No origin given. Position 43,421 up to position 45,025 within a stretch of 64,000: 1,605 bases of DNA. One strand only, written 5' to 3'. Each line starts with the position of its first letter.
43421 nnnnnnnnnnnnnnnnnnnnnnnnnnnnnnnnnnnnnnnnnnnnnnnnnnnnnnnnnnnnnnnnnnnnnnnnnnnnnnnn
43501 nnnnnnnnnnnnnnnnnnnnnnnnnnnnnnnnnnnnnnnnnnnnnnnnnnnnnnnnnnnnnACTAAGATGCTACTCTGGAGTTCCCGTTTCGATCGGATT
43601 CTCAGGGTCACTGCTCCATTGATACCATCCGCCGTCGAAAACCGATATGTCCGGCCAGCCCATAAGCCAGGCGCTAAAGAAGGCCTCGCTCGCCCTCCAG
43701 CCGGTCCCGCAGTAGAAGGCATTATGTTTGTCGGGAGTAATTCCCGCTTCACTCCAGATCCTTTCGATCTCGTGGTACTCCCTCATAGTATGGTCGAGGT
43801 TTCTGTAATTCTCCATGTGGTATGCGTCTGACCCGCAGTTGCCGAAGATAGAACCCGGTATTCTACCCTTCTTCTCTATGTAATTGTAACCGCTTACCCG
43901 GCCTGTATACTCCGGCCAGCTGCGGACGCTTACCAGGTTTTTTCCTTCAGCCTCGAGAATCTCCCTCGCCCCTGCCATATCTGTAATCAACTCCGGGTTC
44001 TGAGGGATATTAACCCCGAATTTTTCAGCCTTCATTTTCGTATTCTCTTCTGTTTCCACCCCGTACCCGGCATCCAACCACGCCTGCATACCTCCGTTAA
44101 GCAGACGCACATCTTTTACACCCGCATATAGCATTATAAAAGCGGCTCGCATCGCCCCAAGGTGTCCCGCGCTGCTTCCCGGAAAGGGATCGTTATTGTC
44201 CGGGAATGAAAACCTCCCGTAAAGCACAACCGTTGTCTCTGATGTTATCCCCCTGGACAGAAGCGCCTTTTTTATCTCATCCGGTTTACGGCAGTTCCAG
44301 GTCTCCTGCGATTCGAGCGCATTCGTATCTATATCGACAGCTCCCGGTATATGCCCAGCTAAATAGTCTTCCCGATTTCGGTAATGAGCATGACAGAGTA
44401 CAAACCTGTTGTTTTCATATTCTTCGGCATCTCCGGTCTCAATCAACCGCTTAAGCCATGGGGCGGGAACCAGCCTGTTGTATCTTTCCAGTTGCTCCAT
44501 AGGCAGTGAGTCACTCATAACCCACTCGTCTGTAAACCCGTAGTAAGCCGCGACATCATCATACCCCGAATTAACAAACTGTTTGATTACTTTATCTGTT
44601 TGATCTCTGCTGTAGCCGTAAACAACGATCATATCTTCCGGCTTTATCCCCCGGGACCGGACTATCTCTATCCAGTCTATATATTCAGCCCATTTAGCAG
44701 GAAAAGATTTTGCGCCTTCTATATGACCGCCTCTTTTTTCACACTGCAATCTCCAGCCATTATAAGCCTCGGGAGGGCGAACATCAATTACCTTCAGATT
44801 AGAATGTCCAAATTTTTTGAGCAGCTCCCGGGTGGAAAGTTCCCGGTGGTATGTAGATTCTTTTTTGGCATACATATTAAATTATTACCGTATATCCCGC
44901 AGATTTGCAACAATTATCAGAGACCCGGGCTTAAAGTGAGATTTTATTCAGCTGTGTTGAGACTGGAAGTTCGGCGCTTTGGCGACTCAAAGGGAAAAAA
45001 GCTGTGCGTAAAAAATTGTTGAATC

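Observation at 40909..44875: Self-contained anaerobic ergothioneine operon: eanB-eanA(egtD)-sufS-sufE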

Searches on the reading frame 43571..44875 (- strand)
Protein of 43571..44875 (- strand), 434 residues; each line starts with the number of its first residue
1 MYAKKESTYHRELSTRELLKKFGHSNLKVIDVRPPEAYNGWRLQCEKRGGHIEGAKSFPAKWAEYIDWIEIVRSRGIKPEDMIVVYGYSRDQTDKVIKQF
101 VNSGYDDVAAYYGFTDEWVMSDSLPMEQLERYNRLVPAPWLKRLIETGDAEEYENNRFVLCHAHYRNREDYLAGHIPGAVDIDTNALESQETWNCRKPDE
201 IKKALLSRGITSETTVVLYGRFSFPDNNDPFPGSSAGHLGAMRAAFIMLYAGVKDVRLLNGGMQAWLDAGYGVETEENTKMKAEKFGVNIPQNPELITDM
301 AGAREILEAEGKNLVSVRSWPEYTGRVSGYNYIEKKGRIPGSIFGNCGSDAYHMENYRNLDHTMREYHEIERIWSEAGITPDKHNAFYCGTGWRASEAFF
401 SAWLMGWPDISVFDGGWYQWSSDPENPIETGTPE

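Call 3: search_protein_families(library=pfam, proteins=[window:43571-44875:-], max_evalue=0.01)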
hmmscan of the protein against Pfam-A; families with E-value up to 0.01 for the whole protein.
window:43571-44875:- (434 aa): 1 family
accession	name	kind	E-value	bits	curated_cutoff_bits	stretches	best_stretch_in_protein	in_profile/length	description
PF00581.25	Rhodanese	-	9.2e-37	126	22.2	3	305-422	7-101/102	Rhodanese-like domain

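Call 4: search_protein_families(library=ncbifam, proteins=[window:43571-44875:-], max_evalue=0.01)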
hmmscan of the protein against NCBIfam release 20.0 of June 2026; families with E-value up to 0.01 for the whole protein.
window:43571-44875:- (434 aa): 6 families
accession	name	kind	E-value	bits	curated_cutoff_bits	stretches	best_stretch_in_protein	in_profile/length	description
NF008557.0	PRK11493.1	equivalog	1.4e-19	70.3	250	1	135-430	6-279/281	3-mercaptopyruvate sulfurtransferase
NF040901.1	SeO3_TeO2_ExtH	equivalog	9.8e-13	47.9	200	1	133-422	43-348/430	selenite/tellurite reduction operon rhodanese-like protein ExtH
NF041203.1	rhodanese_LYCAU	equivalog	1.2e-08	34.7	115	0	9-127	19-124/126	rhodanese-related (seleno)protein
NF006444.0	PRK08762.1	equivalog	2.2e-08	33.1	449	0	241-280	82-121/387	molybdopterin-synthase adenylyltransferase MoeB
NF045521.1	rhoda_near_glyco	subfamily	4.8e-07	29.7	145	0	60-122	51-112/144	rhodanese homology domain-containing protein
NF045694.1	seleno_TsoB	exception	0.0048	15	805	0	42-129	68-159/572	rhodanese/DsbD fusion-like selenoprotein TsoB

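Call 5: search_solved_structures(query=window:43571-44875:-, max_evalue=0.001, show_alignments=2)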
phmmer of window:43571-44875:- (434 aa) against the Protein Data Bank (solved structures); distinct sequences matched with E-value up to 0.001: 29.
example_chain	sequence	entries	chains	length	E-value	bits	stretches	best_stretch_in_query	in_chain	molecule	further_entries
6ktv_A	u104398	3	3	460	5.2e-184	615.4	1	8-433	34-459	Sulfurtransferase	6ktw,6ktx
6kw0_A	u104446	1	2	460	1.5e-183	613.9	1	8-433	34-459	Sulfurtransferase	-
6kvz_A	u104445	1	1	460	2.5e-183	613.1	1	8-433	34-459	Sulfurtransferase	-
6kvy_A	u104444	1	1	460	2.6e-183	613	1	8-433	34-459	Sulfurtransferase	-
6kvw_A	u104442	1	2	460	7.3e-183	611.6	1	8-433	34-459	Sulfurtransferase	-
6ku1_A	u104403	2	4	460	7.4e-183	611.6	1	8-433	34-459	Sulfurtransferase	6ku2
6ktz_A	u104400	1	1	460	1.6e-182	610.4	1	8-433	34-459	Sulfurtransferase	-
6h98_A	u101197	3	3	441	6.3e-182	608.5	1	10-433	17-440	Sulfurtransferase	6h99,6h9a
3ipo_A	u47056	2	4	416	1.9e-88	300.4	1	11-431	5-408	Putative thiosulfate sulfurtransferase ynjE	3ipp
2wlr_A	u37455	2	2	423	3.1e-88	299.6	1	18-431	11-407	PUTATIVE THIOSULFATE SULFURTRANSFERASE YNJE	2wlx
1uar_A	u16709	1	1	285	4.6e-20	74.9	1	171-430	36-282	Rhodanese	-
3p3a_A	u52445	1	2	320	1.7e-16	63.2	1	171-431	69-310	Thiosulfate sulfurtransferase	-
3aax_A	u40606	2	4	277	5.1e-16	61.6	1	171-431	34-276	Putative thiosulfate sulfurtransferase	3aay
3hwi_A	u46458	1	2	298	6.7e-16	61.2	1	171-431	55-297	Thiosulfate sulfurtransferase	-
3hzu_A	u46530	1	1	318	1.2e-14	57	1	171-431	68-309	Thiosulfate sulfurtransferase sseA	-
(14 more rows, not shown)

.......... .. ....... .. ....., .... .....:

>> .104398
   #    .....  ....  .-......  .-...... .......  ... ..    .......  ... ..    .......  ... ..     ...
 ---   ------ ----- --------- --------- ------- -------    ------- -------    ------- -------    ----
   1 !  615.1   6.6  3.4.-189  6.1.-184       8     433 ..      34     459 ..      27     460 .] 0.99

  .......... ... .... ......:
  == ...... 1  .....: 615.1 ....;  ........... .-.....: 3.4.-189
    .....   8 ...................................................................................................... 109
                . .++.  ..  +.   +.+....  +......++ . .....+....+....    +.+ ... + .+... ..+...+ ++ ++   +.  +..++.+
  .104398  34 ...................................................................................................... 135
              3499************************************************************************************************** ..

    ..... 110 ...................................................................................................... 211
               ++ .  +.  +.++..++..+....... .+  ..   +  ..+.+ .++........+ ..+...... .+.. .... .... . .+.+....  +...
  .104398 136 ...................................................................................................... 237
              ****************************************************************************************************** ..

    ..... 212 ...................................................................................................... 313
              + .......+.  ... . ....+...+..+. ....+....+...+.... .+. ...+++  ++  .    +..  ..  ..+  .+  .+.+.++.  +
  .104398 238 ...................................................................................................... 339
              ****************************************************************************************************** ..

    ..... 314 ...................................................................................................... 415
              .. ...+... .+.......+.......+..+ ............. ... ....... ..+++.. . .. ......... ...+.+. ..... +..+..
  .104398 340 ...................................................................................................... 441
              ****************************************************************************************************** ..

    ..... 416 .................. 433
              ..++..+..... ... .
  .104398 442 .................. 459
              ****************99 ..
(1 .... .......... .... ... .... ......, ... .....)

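Call 16: find_homologous_proteins(query=window:43571-44875:-, max_evalue=1e-30)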
Query window:43571-44875:- (434 aa): 5702 proteins with E <= 1e-30 among 8000 candidates; the best 120 are listed.
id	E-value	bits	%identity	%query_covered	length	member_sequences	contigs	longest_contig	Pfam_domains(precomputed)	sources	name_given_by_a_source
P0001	8.7e-284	959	92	100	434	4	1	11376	PF00581.26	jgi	-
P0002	1.4e-225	767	71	100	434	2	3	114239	PF00581.26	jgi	-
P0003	1.3e-218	744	71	100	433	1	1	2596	PF00581.26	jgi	-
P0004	3.4e-215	733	71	97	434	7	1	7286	PF00581.26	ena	-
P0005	1.6e-213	728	68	100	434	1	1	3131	PF00581.26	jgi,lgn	jgi:thiosulfate/3-mercaptopyruvate sulfurtransferase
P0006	5.8e-209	713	69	100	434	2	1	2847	PF00581.26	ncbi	-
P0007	1.2e-203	695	66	98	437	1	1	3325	PF00581.26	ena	-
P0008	1.5e-203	695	67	97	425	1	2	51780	PF00581.26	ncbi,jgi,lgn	-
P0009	7.6e-201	686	65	97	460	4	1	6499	PF00581.26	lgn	-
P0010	8.7e-201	686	67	98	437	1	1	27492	PF00581.26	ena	-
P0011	1.7e-200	685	66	100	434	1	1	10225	PF00581.26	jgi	jgi:3-mercaptopyruvate sulfurtransferase SseA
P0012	9.5e-199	679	65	97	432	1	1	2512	PF00581.26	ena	-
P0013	1.3e-198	678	64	99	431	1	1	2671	PF00581.26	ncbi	-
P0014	2.3e-198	678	65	98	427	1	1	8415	PF00581.26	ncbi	-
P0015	2.9e-198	677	65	97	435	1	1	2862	PF00581.26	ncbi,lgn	ncbi:MAG: rhodanese-like domain-containing protein [Candidatus Hodarchaeota archaeon]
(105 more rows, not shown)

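Call 18: find_related_loci(query=A1, collection=genome_contigs, flank=7000)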
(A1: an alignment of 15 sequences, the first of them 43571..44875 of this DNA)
Query A1 (434 aa) in genome_contigs; peptide patterns used: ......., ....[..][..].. (x = any residue, [..] = any of these).
600 stretches matched a pattern (row limit reached: there are more); 589 encode a relative of the query (tblastn E <= 1e-3); the best 80 are kept; 80 distinct loci.
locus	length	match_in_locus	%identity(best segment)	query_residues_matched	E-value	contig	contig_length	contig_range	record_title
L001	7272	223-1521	69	1-433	0e+0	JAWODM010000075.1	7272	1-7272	MAG: Candidatus Krumholzibacteriales bacterium isolate BLK5-2.bin.162 k191_2362772, whole genome shotgun sequence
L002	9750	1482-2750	67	12-434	0e+0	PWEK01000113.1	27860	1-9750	MAG: Elusimicrobia bacterium isolate T1Sed10_83R1 T1-Sed10-C1215, whole genome shotgun sequence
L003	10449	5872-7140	64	12-434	0e+0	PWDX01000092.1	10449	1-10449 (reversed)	MAG: Phycisphaerae bacterium isolate T1Sed10_97 T1-Sed10-C7261, whole genome shotgun sequence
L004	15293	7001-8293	65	4-433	0e+0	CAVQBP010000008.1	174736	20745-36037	MAG: uncultured Bacteroidetes bacterium isolate MFD02923.bin.1.10 genome assembly, contig: contig_17052, whole genome sh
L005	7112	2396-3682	63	2-433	0e+0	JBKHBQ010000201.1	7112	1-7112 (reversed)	MAG: Bacteroidales bacterium isolate D1M01_6 NODE_16933_length_7112_cov_5.571631, whole genome shotgun sequence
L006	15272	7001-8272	65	10-434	0e+0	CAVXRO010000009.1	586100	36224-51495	MAG: uncultured Bacteroidetes bacterium isolate MFD01721.bin.1.123 genome assembly, contig: contig_4002, whole genome sh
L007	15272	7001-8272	63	11-434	0e+0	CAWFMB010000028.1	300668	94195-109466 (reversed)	MAG: uncultured Prolixibacteraceae bacterium isolate MFD01721.bin.1.338 genome assembly, contig: contig_60431, whole gen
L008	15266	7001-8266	64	12-433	0e+0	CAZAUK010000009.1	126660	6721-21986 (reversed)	MAG TPA_asm: uncultured bacterium isolate binchicken_co17_184 genome assembly, contig: NODE_366_length_126660_cov_10.488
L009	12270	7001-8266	64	13-434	0e+0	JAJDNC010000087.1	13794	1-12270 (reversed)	MAG: Gemmatimonadetes bacterium isolate ALJrbin.14 k141_9179776, whole genome shotgun sequence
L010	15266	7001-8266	64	12-433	0e+0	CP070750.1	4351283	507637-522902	MAG: Candidatus Aminicenantes bacterium isolate bin34 chromosome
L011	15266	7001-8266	63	13-434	0e+0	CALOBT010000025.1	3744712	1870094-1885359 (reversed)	MAG: uncultured Spirochaetota bacterium isolate LOGT_bin.0113 genome assembly, contig: contig_20799, whole genome shotgu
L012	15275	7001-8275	63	10-434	0e+0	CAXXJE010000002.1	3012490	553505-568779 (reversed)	MAG: Melioribacteraceae bacterium isolate 0e482c3f-fd6f-4299-bd25-db1c54be0b18 genome assembly, contig: contig_2, whole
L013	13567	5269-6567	62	1-434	0e+0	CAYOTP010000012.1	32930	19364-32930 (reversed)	MAG TPA_asm: uncultured Thermoplasmatales archaeon isolate SRP332253_co1_29 genome assembly, contig: NODE_1817_length_32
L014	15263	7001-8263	64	12-433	0e+0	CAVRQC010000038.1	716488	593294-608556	MAG: uncultured Ignavibacteriales bacterium isolate MFD02923.bin.1.144 genome assembly, contig: contig_9694, whole genom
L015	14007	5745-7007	64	13-434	0e+0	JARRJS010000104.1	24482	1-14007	MAG: Gemmatimonadota bacterium isolate Spart_026_MAG scaffold_4514, whole genome shotgun sequence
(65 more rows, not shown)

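Call 32: search_protein_families(library=pfam, alignment_id=A2, max_evalue=0.00001)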
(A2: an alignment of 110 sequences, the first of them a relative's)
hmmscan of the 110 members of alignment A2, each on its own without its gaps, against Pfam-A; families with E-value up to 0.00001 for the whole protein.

A. member 1, L001:4332-5471:+ (379 aa): 0 families

B. families by the number of members that match (of 110 scanned): 169 families (the first 25 are shown)
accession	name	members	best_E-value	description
PF07992.20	Pyr_redox_2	4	3.5e-57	Pyridine nucleotide-disulphide oxidoreductase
PF00072.30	Response_reg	4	4.2e-29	Response regulator receiver domain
PF02852.28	Pyr_redox_dim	4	6.7e-26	Pyridine nucleotide-disulphide oxidoreductase, dimerisation domain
PF00070.33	Pyr_redox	4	1.5e-17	Pyridine nucleotide-disulphide oxidoreductase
PF13738.12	Pyr_redox_3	4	7.6e-13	Pyridine nucleotide-disulphide oxidoreductase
PF02685.22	Glucokinase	3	8.6e-72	Glucokinase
PF00702.32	Hydrolase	3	3.1e-37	haloacid dehalogenase-like hydrolase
PF02786.22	CPSase_L_D2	2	5.4e-96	Carbamoyl-phosphate synthase L chain, ATP binding domain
PF00122.25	E1-E2_ATPase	2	2.3e-57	E1-E2 ATPase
PF00834.25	Ribul_P_3_epim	2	2e-50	Ribulose-phosphate 3 epimerase family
PF07478.18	Dala_Dala_lig_C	2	1.2e-43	D-ala D-ala ligase C-terminus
PF00881.29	Nitroreductase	2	3e-31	Nitroreductase family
PF11066.14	DUF2867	2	3.7e-31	Protein of unknown function (DUF2867)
PF00106.31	adh_short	2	9.2e-29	short chain dehydrogenase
PF04389.22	Peptidase_M28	2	4.4e-24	Peptidase family M28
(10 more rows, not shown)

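Call 37: search_protein_families(library=pfam, proteins=[L013:9309-9593:+, L010:10950-12383:+, L007:6057-6899:+], max_evalue=0.0001)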
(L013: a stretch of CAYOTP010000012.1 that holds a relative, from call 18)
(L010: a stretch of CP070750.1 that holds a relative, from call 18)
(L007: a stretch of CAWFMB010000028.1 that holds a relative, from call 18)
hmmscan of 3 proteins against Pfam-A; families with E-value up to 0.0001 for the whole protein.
L013:9309-9593:+ (94 aa): 1 family
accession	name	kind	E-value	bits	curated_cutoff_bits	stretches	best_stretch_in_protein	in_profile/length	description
PF04248.19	NTP_transf_9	-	2.6e-33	114.2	22.1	1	2-88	1-92/93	Domain of unknown function (DUF427)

L010:10950-12383:+ (477 aa): 4 families
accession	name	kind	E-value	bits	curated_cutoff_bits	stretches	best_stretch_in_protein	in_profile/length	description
PF07992.20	Pyr_redox_2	-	2.1e-54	185.4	26.1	1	23-341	1-291/291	Pyridine nucleotide-disulphide oxidoreductase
PF02852.28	Pyr_redox_dim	-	1.8e-18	67.2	25.3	1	364-468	4-108/110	Pyridine nucleotide-disulphide oxidoreductase, dimerisation domain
PF00070.33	Pyr_redox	-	4.8e-17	62.7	22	1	190-258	2-70/82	Pyridine nucleotide-disulphide oxidoreductase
PF13738.12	Pyr_redox_3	-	6.7e-09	35.9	30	1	146-325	121-305/305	Pyridine nucleotide-disulphide oxidoreductase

L007:6057-6899:+ (280 aa): 5 families
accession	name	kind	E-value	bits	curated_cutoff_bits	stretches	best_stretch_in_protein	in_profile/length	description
PF13460.12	NAD_binding_10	-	1e-20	74.8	27.2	1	7-144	1-149/184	NAD(P)H-binding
PF05368.20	NmrA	-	6.4e-15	56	27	1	2-135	4-147/298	NmrA-like family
PF01073.25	3Beta_HSD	-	2.2e-09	37.2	22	1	4-109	1-122/280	3-beta hydroxysteroid dehydrogenase/isomerase family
PF01370.27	Epimerase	-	1.6e-06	28.1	20.9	1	3-102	1-114/240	NAD dependent epimerase/dehydratase family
PF01113.26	DapB_N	-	6e-05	23.6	25.6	0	1-65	1-68/124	Dihydrodipicolinate reductase, N-terminus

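Call 53: find_encoding_contigs(protein=P0001, flank=8000, max_places=3)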
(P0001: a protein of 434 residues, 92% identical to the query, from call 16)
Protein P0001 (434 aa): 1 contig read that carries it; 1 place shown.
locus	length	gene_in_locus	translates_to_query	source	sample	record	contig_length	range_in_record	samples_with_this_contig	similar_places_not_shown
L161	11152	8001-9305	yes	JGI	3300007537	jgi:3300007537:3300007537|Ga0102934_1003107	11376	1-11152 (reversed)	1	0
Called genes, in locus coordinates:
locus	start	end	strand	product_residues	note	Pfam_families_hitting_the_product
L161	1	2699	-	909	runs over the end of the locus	PF02129:Peptidase_S15 (faint), PF01738:DLH, PF12146:Hydrolase_4 (faint), PF12697:Abhydrolase_6 (weak), PF20434:BD-FAE, PF00326:Peptidase_S9, PF11306:DUF3108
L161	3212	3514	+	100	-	-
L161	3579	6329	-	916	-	PF05048:NosD, PF13229:Beta_helix, PF05048:NosD, PF13229:Beta_helix, PF05048:NosD, PF13229:Beta_helix, PF18962:Por_Secre_tail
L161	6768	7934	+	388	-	PF13784:Fic_N, PF02661:Fic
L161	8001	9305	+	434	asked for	PF00581:Rhodanese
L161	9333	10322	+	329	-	PF10017:Methyltransf_33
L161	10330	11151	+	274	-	PF00155:Aminotran_1_2, PF00266:Aminotran_5, PF01053:Cys_Met_Meta_PP (weak), PF01041:DegT_DnrJ_EryC1 (weak), PF01212:Beta_elim_lyase (weak)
